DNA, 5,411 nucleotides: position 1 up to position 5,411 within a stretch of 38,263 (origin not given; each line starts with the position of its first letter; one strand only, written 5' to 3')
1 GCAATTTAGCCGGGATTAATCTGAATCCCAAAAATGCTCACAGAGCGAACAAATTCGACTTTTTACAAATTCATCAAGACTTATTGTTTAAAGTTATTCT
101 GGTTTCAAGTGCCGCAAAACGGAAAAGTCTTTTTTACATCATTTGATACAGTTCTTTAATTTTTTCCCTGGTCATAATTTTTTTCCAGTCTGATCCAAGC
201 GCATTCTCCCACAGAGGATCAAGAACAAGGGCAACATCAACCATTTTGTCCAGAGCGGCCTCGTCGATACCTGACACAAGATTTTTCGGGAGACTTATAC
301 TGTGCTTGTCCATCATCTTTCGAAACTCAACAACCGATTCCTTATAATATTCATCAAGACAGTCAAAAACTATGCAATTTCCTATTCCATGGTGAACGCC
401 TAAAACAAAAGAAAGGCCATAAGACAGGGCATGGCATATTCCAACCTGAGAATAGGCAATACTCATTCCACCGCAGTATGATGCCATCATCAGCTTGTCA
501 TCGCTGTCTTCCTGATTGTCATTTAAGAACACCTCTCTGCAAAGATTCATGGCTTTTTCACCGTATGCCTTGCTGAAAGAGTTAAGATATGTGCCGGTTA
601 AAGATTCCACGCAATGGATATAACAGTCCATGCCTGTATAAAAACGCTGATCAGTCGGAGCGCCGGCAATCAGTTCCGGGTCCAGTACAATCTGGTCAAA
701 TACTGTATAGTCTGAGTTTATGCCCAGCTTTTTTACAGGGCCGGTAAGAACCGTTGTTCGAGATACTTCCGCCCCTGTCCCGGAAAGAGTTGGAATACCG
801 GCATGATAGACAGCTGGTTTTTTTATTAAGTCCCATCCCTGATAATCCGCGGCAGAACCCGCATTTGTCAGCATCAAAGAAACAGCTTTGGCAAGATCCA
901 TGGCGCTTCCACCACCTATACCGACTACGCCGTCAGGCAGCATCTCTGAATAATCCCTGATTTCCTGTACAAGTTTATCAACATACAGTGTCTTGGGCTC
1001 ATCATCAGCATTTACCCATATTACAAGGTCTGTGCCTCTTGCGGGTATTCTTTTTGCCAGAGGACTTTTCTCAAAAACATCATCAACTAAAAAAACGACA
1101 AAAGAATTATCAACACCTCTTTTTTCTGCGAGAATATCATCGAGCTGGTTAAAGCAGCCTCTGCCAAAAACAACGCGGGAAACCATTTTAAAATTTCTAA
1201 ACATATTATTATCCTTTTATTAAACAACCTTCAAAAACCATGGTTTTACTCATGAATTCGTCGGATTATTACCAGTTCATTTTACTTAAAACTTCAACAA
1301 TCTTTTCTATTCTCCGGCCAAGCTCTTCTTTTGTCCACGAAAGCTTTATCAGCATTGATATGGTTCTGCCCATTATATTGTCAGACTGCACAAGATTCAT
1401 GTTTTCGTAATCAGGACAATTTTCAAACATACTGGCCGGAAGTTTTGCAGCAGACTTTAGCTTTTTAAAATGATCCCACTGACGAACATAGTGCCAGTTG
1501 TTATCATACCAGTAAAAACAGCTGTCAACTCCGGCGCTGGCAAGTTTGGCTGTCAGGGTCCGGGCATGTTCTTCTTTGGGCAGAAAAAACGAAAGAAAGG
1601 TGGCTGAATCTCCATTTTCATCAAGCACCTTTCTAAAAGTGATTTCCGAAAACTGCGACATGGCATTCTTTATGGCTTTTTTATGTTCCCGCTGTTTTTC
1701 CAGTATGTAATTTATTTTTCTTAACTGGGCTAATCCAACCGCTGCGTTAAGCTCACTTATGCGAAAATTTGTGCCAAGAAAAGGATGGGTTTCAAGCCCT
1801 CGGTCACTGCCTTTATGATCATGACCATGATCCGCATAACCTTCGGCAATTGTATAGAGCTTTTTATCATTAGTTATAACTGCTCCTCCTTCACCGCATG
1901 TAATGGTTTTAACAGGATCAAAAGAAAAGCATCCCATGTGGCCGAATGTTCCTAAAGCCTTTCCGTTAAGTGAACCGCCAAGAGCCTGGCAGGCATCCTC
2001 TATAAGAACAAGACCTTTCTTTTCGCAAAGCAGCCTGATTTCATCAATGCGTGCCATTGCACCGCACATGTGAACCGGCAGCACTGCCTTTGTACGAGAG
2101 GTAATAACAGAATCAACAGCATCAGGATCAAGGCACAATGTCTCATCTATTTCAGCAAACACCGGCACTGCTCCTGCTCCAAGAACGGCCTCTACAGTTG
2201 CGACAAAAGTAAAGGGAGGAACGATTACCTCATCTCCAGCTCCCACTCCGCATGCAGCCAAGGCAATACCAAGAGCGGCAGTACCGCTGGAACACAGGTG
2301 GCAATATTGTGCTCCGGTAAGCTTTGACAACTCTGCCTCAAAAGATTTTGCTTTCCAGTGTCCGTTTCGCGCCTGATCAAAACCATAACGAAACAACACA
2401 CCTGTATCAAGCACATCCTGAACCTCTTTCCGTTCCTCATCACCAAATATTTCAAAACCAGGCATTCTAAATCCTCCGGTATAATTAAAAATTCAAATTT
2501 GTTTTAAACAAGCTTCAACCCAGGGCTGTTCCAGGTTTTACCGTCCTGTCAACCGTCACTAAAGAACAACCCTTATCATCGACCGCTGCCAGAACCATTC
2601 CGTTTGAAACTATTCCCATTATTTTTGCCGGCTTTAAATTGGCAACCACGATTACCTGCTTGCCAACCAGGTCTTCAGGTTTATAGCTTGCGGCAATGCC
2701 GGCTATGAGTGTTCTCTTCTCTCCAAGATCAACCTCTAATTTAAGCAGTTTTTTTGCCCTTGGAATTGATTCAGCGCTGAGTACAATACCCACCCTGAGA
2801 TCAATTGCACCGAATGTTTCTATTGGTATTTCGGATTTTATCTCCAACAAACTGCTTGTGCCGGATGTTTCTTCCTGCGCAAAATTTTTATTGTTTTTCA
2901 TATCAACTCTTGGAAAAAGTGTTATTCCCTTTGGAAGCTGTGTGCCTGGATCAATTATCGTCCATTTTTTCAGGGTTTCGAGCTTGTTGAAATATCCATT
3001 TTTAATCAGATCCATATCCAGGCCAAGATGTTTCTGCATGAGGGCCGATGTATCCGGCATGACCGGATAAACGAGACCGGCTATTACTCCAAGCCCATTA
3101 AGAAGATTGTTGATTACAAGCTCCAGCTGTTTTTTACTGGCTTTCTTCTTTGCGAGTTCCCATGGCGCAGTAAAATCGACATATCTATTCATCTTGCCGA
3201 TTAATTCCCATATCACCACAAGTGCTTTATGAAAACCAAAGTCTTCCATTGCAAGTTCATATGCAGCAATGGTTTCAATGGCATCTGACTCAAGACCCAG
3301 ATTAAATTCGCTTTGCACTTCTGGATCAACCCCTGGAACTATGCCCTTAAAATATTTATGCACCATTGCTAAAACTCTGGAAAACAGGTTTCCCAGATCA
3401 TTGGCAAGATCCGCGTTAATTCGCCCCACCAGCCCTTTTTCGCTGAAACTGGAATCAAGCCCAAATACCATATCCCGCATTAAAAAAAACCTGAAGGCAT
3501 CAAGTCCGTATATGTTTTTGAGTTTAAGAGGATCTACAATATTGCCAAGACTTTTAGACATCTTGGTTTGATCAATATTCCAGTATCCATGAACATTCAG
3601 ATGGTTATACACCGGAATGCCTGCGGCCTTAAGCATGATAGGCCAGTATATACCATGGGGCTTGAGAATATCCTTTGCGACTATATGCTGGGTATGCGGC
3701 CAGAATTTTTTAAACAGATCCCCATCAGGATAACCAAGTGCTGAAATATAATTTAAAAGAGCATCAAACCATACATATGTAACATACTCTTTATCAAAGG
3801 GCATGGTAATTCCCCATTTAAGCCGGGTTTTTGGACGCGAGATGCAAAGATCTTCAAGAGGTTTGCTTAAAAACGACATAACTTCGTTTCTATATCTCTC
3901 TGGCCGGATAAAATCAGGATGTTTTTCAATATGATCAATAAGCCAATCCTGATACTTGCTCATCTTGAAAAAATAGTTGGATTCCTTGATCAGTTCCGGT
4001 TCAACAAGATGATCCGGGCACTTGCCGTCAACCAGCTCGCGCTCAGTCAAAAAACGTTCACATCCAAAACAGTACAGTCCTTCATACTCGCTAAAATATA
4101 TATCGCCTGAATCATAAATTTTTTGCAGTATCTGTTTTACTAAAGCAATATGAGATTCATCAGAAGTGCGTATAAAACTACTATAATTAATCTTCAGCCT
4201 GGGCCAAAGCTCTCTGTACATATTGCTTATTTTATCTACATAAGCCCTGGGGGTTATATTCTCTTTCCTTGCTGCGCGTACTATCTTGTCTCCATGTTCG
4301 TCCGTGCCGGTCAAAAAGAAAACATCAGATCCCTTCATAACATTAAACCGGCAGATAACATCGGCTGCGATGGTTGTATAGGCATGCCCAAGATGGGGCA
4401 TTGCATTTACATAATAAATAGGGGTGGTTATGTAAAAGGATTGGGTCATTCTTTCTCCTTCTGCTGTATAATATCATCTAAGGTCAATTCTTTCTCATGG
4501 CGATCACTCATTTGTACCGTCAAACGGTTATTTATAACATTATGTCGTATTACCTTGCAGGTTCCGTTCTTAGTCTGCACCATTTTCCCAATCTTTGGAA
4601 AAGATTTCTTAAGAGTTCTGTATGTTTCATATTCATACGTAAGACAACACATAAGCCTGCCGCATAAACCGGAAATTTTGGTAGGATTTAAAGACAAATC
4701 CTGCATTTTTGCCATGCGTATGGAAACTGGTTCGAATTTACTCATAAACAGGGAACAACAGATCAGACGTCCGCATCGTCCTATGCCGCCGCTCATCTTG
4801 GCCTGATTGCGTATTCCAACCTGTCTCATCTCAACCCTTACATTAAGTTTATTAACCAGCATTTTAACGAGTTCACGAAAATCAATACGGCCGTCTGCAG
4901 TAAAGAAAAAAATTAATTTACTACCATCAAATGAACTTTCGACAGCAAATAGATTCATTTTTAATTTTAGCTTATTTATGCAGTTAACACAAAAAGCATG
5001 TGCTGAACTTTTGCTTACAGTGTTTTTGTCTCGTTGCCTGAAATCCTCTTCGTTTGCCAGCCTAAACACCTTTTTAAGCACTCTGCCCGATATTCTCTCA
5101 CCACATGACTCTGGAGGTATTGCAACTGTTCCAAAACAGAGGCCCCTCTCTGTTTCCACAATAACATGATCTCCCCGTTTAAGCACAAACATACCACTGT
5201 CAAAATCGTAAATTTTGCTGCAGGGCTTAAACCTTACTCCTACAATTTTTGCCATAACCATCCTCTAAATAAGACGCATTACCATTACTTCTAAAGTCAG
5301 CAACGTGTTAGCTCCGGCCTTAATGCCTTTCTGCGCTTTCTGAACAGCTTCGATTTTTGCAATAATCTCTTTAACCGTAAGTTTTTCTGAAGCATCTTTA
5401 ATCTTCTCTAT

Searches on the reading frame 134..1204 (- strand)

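Call 37: search_protein_families(library=pfam, proteins=[window:134-1204:-])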
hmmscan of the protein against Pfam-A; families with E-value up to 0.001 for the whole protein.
window:134-1204:- (356 aa): 3 families
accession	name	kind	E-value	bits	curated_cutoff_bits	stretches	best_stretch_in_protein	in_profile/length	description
PF00465.25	Fe-ADH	-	2.1e-27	96.2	31.3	1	9-176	2-168/168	Iron-containing alcohol dehydrogenase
PF25137.1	ADH_Fe_C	-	1e-12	48.6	27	1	189-291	3-109/194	Fe-containing alcohol dehydrogenase family, C-terminal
PF13685.12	Fe-ADH_2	-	0.00018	22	28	1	13-110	2-95/149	Iron-containing alcohol dehydrogenase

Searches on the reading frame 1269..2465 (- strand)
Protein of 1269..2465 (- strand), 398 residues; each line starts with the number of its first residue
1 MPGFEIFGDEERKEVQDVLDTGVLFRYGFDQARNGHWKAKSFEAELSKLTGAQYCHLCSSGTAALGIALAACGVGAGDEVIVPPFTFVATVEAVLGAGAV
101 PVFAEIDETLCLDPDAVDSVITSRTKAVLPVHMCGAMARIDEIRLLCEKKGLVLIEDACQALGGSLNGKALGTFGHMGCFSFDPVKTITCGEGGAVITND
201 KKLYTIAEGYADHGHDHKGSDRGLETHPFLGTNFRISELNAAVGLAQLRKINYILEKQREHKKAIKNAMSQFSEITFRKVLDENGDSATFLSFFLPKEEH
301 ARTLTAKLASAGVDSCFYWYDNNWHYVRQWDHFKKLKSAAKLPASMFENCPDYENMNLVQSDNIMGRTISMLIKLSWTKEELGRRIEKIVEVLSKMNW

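Call 37: search_protein_families(library=pfam, proteins=[window:1269-2465:-])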
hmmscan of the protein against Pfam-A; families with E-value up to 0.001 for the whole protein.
window:1269-2465:- (398 aa): 4 families
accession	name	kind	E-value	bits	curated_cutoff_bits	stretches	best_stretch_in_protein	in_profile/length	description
PF01041.23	DegT_DnrJ_EryC1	-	8.6e-88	295.4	19.8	1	10-361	6-352/360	DegT/DnrJ/EryC1/StrS aminotransferase family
PF00155.27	Aminotran_1_2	-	1.7e-07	31.3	19.7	1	35-157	39-185/361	Aminotransferase class I and II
PF01053.26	Cys_Met_Meta_PP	-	1.6e-06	27.4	27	1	28-154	43-170/381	Cys/Met metabolism PLP-dependent enzyme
PF00266.25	Aminotran_5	-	0.00023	20.7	21.5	0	58-163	67-181/371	Aminotransferase class-V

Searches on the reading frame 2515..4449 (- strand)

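Call 37: search_protein_families(library=pfam, proteins=[window:2515-4449:-])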
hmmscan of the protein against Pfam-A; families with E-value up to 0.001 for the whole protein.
window:2515-4449:- (644 aa): 5 families
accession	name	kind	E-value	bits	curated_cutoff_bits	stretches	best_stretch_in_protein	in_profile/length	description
PF09334.17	tRNA-synt_1g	-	3e-103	346.1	20.1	2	150-360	175-391/391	tRNA synthetases class I (M)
PF01588.26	tRNA_bind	-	1.7e-26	92.6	27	1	551-641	1-95/96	Putative tRNA binding domain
PF00133.28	tRNA-synt_1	-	2.4e-26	92.9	22.7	2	3-218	23-245/414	tRNA synthetases class I (I, L, M and V)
PF01406.26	tRNA-synt_1e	-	2.2e-14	54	27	1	14-123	19-127/301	tRNA synthetases class I (C) catalytic domain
PF19303.5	Anticodon_3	-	4.2e-08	33.6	23.5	1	386-523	14-143/152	Anticodon binding domain of methionyl tRNA ligase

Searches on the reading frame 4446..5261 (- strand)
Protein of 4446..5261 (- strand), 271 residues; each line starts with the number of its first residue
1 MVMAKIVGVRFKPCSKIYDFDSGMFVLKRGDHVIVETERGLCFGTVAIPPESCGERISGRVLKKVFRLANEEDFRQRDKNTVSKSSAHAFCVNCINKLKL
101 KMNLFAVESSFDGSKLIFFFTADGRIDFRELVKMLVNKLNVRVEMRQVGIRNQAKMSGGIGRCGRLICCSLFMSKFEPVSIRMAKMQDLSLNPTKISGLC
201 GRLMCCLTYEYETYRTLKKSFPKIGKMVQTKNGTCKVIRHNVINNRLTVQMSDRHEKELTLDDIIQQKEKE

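Call 37: search_protein_families(library=pfam, proteins=[window:4446-5261:-])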
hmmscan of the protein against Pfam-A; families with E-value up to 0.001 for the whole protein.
window:4446-5261:- (271 aa): 1 family
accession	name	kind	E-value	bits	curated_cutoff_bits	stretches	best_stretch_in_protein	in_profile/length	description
PF04468.17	PSP1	-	2.5e-28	98.7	27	1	63-148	1-86/86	PSP1 C-terminal conserved region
